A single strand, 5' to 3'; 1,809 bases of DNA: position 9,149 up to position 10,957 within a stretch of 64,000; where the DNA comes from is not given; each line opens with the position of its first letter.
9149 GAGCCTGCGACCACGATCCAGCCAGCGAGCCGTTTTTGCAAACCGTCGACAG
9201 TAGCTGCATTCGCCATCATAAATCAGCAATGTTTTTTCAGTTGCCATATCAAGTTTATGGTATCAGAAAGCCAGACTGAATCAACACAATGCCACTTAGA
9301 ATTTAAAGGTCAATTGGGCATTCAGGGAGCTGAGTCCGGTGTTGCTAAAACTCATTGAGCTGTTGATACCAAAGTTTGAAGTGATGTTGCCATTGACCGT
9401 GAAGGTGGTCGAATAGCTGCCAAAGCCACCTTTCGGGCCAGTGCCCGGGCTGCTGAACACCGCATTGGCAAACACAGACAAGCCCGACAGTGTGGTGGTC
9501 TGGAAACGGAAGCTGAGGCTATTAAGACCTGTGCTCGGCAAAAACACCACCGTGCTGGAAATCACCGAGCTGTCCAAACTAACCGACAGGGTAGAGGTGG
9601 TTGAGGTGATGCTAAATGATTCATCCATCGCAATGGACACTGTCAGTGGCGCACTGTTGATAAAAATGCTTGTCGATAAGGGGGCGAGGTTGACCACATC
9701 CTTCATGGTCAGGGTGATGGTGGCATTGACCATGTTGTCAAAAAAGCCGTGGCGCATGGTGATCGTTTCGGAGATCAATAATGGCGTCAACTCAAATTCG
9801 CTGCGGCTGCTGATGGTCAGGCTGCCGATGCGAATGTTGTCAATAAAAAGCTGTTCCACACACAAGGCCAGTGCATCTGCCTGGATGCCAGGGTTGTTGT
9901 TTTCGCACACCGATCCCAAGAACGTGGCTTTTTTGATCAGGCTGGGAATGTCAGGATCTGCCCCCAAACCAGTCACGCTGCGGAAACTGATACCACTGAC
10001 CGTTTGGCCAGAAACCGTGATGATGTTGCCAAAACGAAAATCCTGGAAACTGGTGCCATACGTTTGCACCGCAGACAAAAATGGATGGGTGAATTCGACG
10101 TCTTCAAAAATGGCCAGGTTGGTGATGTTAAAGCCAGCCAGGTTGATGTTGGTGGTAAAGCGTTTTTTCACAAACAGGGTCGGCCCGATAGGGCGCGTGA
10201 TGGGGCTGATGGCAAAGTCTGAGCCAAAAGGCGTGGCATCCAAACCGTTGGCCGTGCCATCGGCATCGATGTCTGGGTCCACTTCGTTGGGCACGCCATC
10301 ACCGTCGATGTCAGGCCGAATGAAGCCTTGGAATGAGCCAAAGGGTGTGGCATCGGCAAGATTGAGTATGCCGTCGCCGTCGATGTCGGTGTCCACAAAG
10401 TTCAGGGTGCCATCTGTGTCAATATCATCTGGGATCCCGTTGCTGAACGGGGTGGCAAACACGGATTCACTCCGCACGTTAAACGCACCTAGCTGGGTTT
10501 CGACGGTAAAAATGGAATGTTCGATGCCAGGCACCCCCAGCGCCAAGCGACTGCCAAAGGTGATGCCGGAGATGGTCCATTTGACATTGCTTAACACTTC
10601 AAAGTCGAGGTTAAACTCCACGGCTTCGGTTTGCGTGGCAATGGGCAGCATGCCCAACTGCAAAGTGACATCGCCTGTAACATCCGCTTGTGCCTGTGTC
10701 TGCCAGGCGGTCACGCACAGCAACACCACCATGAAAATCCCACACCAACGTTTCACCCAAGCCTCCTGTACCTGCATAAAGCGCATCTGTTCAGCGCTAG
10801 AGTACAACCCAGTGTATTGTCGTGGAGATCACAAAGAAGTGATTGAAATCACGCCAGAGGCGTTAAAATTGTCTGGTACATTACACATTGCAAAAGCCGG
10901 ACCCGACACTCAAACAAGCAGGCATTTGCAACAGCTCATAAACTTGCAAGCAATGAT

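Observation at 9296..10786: Paralogous OMP-like proteins carrying thrombospondin type-3 Ca-binding repeats (first copy)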

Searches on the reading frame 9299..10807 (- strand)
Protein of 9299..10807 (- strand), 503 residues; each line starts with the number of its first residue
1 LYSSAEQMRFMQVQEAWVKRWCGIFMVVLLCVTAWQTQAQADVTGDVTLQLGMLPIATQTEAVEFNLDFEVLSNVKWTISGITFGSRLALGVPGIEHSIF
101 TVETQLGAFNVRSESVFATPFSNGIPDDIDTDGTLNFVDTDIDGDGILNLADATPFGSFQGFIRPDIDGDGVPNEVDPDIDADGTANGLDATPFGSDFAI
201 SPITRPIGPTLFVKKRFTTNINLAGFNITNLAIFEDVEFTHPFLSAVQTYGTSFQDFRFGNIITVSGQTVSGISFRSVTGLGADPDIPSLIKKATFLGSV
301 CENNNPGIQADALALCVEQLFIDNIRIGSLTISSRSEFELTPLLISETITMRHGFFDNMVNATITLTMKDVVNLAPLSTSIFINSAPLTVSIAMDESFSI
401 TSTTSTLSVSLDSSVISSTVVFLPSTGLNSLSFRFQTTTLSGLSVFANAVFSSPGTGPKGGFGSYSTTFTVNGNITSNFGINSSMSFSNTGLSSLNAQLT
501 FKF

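Call 4: search_protein_families(library=pfam, proteins=[window:9299-10807:-], max_evalue=1)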
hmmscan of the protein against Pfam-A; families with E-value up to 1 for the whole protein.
window:9299-10807:- (503 aa): 1 family
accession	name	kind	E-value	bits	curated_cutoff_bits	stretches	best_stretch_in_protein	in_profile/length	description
PF02412.23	TSP_3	-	0.0024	18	25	0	139-156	13-30/36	Thrombospondin type 3 repeat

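Call 5: search_protein_families(library=ncbifam, proteins=[window:9299-10807:-], max_evalue=1)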
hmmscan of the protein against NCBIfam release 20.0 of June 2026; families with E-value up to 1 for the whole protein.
window:9299-10807:- (503 aa): 2 families
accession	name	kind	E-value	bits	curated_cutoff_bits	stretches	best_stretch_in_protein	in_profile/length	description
NF047638.1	throspo3_MtsC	equivalog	1.3e-07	30.9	350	1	126-197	110-179/428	cell-cell cohesion MYXO-CTERM protein MtsC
NF053691.1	BamM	equivalog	0.44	9.5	315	1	111-149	250-287/376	BamM family beta-barrel-assembly machinery protein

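Call 9: find_homologous_proteins(query=window:9299-10807:-)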
Query window:9299-10807:- (503 aa): 44 proteins with E <= 0.001 among 8000 candidates.
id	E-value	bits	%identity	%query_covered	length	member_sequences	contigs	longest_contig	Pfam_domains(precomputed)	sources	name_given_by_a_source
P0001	5.7e-279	944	89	97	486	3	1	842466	-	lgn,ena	-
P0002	7.6e-272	920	85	97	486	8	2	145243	-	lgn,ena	-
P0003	4.7e-211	720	67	97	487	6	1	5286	-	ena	-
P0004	2.2e-205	701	69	92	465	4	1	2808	PF02412.24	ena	-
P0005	7.7e-200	683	64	97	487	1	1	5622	-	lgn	-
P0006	2.8e-199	681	64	97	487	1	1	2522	-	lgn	-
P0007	2.2e-197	675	65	92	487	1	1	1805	-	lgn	-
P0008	3.8e-192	657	61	97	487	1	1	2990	-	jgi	jgi:hypothetical protein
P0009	2.8e-186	638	57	99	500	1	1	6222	-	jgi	jgi:hypothetical protein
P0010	4.1e-186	637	60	97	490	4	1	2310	-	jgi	-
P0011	2.6e-150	519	60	64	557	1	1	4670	-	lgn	-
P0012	1.5e-121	425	67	58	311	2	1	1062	-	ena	-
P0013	6.9e-46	175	35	56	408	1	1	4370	-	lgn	-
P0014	4.7e-45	172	32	61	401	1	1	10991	-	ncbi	-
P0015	1.6e-43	167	34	62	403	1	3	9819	-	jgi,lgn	jgi:hypothetical protein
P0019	2.1e-26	111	39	21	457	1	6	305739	-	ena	-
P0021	3.0e-25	107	28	96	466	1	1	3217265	-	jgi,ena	-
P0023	3.6e-24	104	32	61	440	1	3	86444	-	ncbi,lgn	-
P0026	6.8e-24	103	30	78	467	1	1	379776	-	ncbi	-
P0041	8.3e-14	69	29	62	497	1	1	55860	-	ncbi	-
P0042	4.5e-13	67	28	52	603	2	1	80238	-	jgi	jgi:hypothetical protein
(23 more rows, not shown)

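Call 11: find_related_loci(query=A1, collection=genome_contigs, flank=6000)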
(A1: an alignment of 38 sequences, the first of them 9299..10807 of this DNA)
Query A1 (503 aa) in genome_contigs; peptide patterns used: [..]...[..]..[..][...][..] (x = any residue, [..] = any of these).
61 stretches matched a pattern; 7 encode a relative of the query (tblastn E <= 1e-3); 7 distinct loci.
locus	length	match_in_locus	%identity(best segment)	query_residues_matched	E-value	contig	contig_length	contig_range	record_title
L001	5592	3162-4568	28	9-494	2e-33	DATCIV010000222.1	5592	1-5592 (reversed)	MAG TPA_asm: Candidatus Bipolaricaulota bacterium isolate SMAG_U7868 k141_2236229, whole genome shotgun sequence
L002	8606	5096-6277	29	39-445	1e-31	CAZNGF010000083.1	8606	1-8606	MAG TPA_asm: uncultured Thermotogae bacterium isolate SRP141376_co3_455 genome assembly, contig: NODE_22206_length_8606_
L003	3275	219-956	31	24-296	2e-24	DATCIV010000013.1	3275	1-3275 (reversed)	MAG TPA_asm: Candidatus Bipolaricaulota bacterium isolate SMAG_U7868 k141_2789350, whole genome shotgun sequence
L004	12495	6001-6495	35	206-351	5e-17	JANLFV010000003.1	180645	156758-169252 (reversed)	MAG: Candidatus Acetothermia bacterium isolate A05DMB20 NODE_3_length_180645_cov_10.567396, whole genome shotgun sequenc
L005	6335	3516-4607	27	39-439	2e-16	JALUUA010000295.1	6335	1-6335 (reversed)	MAG: Candidatus Bipolaricaulota bacterium isolate 128-326_maxbin2_scaf2bin.065 128-326_scaffold_6965_c1, whole genome sh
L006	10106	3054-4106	25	17-442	1e-15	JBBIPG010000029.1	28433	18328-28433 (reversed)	MAG: Candidatus Fraserbacteria bacterium isolate CYS170214_bin_298 NODE_1337_length_28433_cov_2.92051, whole genome shot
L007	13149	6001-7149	30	19-439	5e-15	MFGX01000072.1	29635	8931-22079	MAG: Candidatus Fraserbacteria bacterium RBG_16_55_9 RBG_16_scaffold_3408, whole genome shotgun sequence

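Call 22: find_encoding_contigs(protein=P0001, flank=8000, max_places=3)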
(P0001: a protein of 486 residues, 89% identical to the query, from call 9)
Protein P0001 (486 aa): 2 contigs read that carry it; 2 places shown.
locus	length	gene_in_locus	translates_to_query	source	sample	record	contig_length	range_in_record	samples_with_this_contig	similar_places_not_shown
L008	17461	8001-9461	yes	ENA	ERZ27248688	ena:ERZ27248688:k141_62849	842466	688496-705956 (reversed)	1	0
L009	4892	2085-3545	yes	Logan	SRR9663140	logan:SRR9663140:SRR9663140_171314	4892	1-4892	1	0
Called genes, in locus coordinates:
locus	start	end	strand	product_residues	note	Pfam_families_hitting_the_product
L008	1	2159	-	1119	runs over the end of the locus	PF04563:RNA_pol_Rpb2_1 (weak), PF04561:RNA_pol_Rpb2_2, PF04565:RNA_pol_Rpb2_3, PF10385:RNA_pol_Rpb2_45, PF00562:RNA_pol_Rpb2_6, PF04560:RNA_pol_Rpb2_7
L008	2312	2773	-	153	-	PF16320:Ribosomal_L12_N, PF00542:Ribosomal_L12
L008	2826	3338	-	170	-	PF00466:Ribosomal_L10, PF27436:RL10_C (weak)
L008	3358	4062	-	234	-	PF00687:Ribosomal_L1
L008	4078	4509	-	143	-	PF03946:Ribosomal_L11_N, PF00298:Ribosomal_L11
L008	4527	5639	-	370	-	PF18298:NusG_add, PF02357:NusG, PF00467:KOW (weak)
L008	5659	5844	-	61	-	PF00584:SecE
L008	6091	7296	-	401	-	PF00009:GTP_EFTU, PF03144:GTP_EFTU_D2, PF03143:GTP_EFTU_D3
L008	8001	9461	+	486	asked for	-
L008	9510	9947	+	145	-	PF04134:DCC1-like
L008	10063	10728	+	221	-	PF00571:CBS, PF22190:TTHA0829-like_ACT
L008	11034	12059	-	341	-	PF00251:Glyco_hydro_32N (faint)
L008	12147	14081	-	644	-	PF16177:ACAS_N, PF00501:AMP-binding, PF13193:AMP-binding_C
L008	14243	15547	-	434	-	PF02812:ELFV_dehydrog_N, PF00208:ELFV_dehydrog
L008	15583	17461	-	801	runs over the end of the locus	PF20437:LonC_helical, PF13654:AAA_32, PF20436:LonB_AAA-LID, PF05362:Lon_C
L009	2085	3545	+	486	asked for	-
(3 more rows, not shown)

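Call 23: find_encoding_contigs(protein=P0019, flank=8000, max_places=3)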
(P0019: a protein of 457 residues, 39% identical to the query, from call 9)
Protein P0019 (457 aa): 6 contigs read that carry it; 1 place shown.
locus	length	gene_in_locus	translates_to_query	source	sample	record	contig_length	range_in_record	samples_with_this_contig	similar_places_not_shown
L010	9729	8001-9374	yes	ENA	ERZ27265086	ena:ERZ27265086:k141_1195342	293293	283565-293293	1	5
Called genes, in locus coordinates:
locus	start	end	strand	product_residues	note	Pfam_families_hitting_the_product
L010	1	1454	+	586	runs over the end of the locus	PF00694:Aconitase_C, PF00330:Aconitase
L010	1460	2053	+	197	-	PF02517:Rce1-like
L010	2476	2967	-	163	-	-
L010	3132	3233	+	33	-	-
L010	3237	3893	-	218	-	PF03006:HlyIII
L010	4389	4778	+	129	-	PF03965:Penicillinase_R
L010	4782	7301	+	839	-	PF05569:Peptidase_M56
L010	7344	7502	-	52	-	-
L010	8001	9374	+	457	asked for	-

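Call 26: predict_structure(alignment_id=A2)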
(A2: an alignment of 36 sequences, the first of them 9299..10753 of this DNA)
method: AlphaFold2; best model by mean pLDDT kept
length: 485 residues; sequences in the alignment: 36
mean_pLDDT: 77.9   pTM: 0.67
mean pLDDT of the five models: 77.9, 77.1, 76.8, 75.2, 71.1
residues with pLDDT >= 90: 108; 70-90: 263; 50-70: 66; < 50: 48
segments of 3 or more residues with pLDDT < 50: 132-146, 157-160, 162-164, 166-183, 286-292
pLDDT, mean of each block of 10 residues (from residue 1): 85 74 76 82 72 89 89 85 89 93 72 67 62 40 47 53 45 34 63 93 88 91 71 86 92 89 87 81 59 65 88 88 75 84 86 76 87 88 89 85 86 87 80 76 78 86 89 84 91
secondary structure, 60 per line:
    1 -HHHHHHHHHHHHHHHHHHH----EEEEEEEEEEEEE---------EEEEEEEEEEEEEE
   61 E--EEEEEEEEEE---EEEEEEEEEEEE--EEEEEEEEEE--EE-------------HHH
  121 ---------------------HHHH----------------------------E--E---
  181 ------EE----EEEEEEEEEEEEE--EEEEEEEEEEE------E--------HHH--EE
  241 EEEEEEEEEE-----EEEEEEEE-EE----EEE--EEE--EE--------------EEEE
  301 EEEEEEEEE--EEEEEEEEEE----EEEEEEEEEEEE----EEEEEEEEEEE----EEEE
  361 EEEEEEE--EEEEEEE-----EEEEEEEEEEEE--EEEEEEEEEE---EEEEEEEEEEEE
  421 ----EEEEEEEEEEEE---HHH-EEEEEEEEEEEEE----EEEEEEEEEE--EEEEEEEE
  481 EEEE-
elements in order: H2-20 E25-37 E47-61 E64-73 E77-88 E91-100 H142-145 E193-205 E208-218 E239-250 E256-263 E271-273 E276-278 E297-309 E312-321 E326-337 E342-352 E357-367 E370-376 E382-393 E396-405 E409-420 E425-436 E444-456 E461-470 E473-484

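Call 27: search_protein_representatives(alignment_id=A2)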
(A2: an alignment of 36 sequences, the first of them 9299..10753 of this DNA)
Query: 36 sequences, 445 profile positions. Proteins with E-value up to 0.001 (for the whole library): 240; up to 1e-10: 198; up to 1e-30: 143. The best 150 are listed.
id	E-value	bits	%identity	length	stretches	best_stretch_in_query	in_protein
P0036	1.4e-161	554.8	-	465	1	1-445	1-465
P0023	2.6e-153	527.6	-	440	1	5-445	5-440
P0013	4.4e-148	510.4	-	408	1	1-445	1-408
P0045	9.6e-144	496.1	-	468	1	1-445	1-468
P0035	1.7e-141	488.7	-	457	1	4-445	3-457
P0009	3.4e-138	477.8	-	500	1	2-445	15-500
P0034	1.1e-134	466.2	-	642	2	2-249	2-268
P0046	4.5e-133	460.9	-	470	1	1-445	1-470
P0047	3.4e-124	431.7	-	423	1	1-445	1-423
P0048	1.9e-123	429.2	-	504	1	1-445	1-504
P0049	3.0e-121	422.0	-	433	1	1-445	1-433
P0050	5.6e-119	414.5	-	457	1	1-445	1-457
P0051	2.3e-118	412.4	-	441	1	4-445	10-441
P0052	1.6e-115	403.1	-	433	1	5-445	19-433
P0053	3.7e-112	392.0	-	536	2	4-398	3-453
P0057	7.7e-105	367.9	-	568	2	179-445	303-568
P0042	1.1e-96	341.0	-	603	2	15-251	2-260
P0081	3.0e-80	286.8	-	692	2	3-250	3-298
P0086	5.1e-78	279.5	-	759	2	43-445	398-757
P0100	1.3e-73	265.0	-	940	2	43-417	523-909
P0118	1.2e-64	235.4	-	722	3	44-284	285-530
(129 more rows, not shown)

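Call 30: fold_search(model_id=the predicted structure, library=pdb)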
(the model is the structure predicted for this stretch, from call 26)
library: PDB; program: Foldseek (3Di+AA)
matches with E <= 10: 952; with E <= 0.001: 194
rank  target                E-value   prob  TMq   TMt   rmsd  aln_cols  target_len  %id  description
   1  5dl7                  4.7e-07  1.00  0.33  0.38  13.5       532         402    8  Crystal structure of Acinetobacter baumannii OccAB3 (released 2016-02-03)
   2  6ehe                  1.3e-06  1.00  0.21  0.29  18.7       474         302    8  OmpTdeltaL8 (loop L8 deletion mutant of OmpT), an outer membrane protein of Vibrio cholerae (released 2018-04-25)
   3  5ldt_A                1.5e-06  1.00  0.29  0.33  16.3       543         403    8  Crystal Structures of MOMP from Campylobacter jejuni (released 2016-10-26)
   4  8prn                  2.2e-06  1.00  0.24  0.34  16.4       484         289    9  E1M, K50A, R52A, D97A, E99A MUTANT OF RH. BLASTICA PORIN (released 1998-08-12)
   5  6ehd                  3.2e-06  1.00  0.20  0.26  20.0       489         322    7  OmpT (in-vitro folded), an outer membrane protein of Vibrio cholerae (released 2018-04-25)
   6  5m9b                  3.4e-06  1.00  0.40  0.29  12.6       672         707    7  Crystal structure of the ferric enterobactin receptor (PfeA) from Pseudomonas aeruginosa (released 2018-02-21)
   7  5prn                  3.6e-06  1.00  0.24  0.34  15.8       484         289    9  E1M, Y96W, S119W MUTANT OF RH. BLASTICA PORIN (released 1998-08-12)
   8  7prn                  3.6e-06  1.00  0.23  0.34  16.2       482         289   10  E1M, D97A, E99A MUTANT OF RH. BLASTICA PORIN (released 1998-08-12)
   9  1bh3                  3.6e-06  1.00  0.23  0.34  16.5       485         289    9  E1M, A116K MUTANT OF RH. BLASTICA PORIN (released 1998-08-12)
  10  3prn                  3.7e-06  1.00  0.23  0.34  16.6       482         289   10  E1M, A104W MUTANT OF RH. BLASTICA PORIN (released 1998-08-12)
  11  2vqi_B                4.1e-06  1.00  0.38  0.39  14.4       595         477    8  Structure of the P pilus usher (PapC) translocation pore (released 2008-05-27)
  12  3ohn_A                5.8e-06  1.00  0.31  0.32  17.0       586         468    8  Crystal structure of the FimD translocation domain (released 2011-06-01)
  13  5mzs                  6.0e-06  1.00  0.40  0.29  12.9       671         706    7  Crystal structure of the ferric enterobactin receptor (PfeA) mutant (R480A_Q482A) from Pseudomonas aeruginosa (released 2018-02-14)
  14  2vqi_A                6.7e-06  1.00  0.37  0.38  13.7       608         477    7  Structure of the P pilus usher (PapC) translocation pore (released 2008-05-27)
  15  3jty_B                7.7e-06  1.00  0.29  0.35  15.4       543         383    7  Crystal structure of a BenF-like porin from Pseudomonas fluorescens Pf-5 (released 2009-10-20)
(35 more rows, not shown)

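Call 33: find_encoding_contigs(protein=P0026, flank=7000, max_places=2)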
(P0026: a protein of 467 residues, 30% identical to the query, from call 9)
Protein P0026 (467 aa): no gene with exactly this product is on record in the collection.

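Call 34: find_encoding_contigs(protein=P0021, flank=7000, max_places=2)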
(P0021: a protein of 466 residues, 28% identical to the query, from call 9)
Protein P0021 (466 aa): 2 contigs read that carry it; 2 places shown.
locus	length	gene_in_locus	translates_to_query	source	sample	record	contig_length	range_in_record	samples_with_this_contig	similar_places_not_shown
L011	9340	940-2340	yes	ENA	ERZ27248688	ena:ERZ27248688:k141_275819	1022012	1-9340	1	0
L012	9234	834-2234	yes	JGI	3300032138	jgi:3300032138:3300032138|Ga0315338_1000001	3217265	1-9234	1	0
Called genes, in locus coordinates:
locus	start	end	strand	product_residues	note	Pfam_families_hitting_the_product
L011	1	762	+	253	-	?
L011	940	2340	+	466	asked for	-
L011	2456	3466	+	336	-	-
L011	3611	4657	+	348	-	PF01594:AI-2E_transport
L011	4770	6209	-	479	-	PF02347:GDC-P, PF00266:Aminotran_5 (faint), PF21478:GcvP2_C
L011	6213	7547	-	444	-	PF02347:GDC-P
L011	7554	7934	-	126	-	PF01597:GCV_H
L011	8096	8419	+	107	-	PF07883:Cupin_2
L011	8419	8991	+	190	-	PF00857:Isochorismatase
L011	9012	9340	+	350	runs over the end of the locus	PF00583:Acetyltransf_1 (weak), PF13508:Acetyltransf_7 (faint), PF14542:Acetyltransf_CG (faint), PF13673:Acetyltransf_10 (faint), PF00583:Acetyltransf_1 (weak)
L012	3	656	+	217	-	?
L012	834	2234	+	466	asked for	-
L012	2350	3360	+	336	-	-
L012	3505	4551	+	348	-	PF01594:AI-2E_transport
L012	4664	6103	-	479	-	PF02347:GDC-P, PF00266:Aminotran_5 (faint), PF21478:GcvP2_C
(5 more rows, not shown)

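Call 51: search_protein_families(library=pfam, proteins=[L004:6947-12139:+, L007:7347-12845:+, L007:3645-5795:-, P0053, P0057, P0100, P0086, P0118, P0081], max_evalue=0.01)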
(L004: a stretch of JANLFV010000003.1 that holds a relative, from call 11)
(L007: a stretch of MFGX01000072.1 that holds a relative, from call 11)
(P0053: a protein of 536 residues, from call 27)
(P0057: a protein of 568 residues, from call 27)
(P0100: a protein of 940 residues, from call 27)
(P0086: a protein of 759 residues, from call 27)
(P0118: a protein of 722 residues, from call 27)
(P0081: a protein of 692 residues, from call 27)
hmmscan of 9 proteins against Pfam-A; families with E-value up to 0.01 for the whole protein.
L004:6947-12139:+ (1730 aa): 2 families
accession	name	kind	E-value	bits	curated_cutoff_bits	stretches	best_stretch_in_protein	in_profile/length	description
PF16640.11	Big_3_5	-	1.8e-18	67.3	35.5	2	276-371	5-87/88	Bacterial Ig-like domain (group 3)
PF18884.5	TSP3_bac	-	6.1e-10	39.2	25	4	1229-1249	1-21/22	Bacterial TSP3 repeat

L007:7347-12845:+ (1832 aa): 2 families
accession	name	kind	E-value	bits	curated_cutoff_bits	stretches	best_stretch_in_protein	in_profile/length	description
PF16640.11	Big_3_5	-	9.1e-18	65.1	35.5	2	185-271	4-81/88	Bacterial Ig-like domain (group 3)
PF18884.5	TSP3_bac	-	2.1e-07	31.1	25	4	781-797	1-17/22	Bacterial TSP3 repeat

L007:3645-5795:- (716 aa): 20 families
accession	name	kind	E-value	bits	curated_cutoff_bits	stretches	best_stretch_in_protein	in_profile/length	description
PF03704.23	BTAD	-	7.7e-28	98.1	22.1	1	116-261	1-146/146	Bacterial transcriptional activator domain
PF13401.12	AAA_22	-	4.3e-11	43.7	27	1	299-398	4-104/130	AAA domain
PF00515.34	TPR_1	-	1.9e-09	37.3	27.8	1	178-209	2-33/34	Tetratricopeptide repeat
PF20703.3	nSTAND1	-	2.2e-08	34.6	27.1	1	282-412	15-160/379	Novel STAND NTPase 1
PF00486.34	Trans_reg_C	-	7.4e-08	32.8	26.2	1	35-107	8-76/77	Transcriptional regulatory protein, C terminal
PF07719.23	TPR_2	-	6.2e-07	29.5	27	1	178-209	2-33/34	Tetratricopeptide repeat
PF00931.28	NB-ARC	-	8.5e-07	28.9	23.5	1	287-413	2-137/248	NB-ARC domain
PF13181.12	TPR_8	-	1e-06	28.9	25.7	1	178-209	2-33/34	Tetratricopeptide repeat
PF13414.12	TPR_11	-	6e-05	23.1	26.8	1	189-217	6-34/42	TPR repeat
PF13432.12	TPR_16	-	7.1e-05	23.6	32.7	1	128-209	4-63/65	Tetratricopeptide repeat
PF13424.12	TPR_12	-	8.1e-05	23.2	30.1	1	179-238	5-72/77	Tetratricopeptide repeat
PF13428.12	TPR_14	-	0.0001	23.1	23.5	1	178-217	2-41/44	Tetratricopeptide repeat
PF20720.3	nSTAND3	-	0.00013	22.1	27.2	1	288-327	5-44/155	Novel STAND NTPase 3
PF13176.12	TPR_7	-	0.00019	21.7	27.9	1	179-212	1-34/36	Tetratricopeptide repeat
PF02562.22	PhoH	-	0.00025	21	27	1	289-327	8-46/205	PhoH-like protein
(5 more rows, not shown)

P0053 (536 aa): 0 families

P0057 (568 aa): 0 families

P0100 (940 aa): 1 family
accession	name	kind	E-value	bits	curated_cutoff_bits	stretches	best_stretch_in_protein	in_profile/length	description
PF04286.17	DUF445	-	0.0021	18.4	33.8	0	88-229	193-336/368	Protein of unknown function (DUF445)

P0086 (759 aa): 0 families

P0118 (722 aa): 0 families

P0081 (692 aa): 0 families
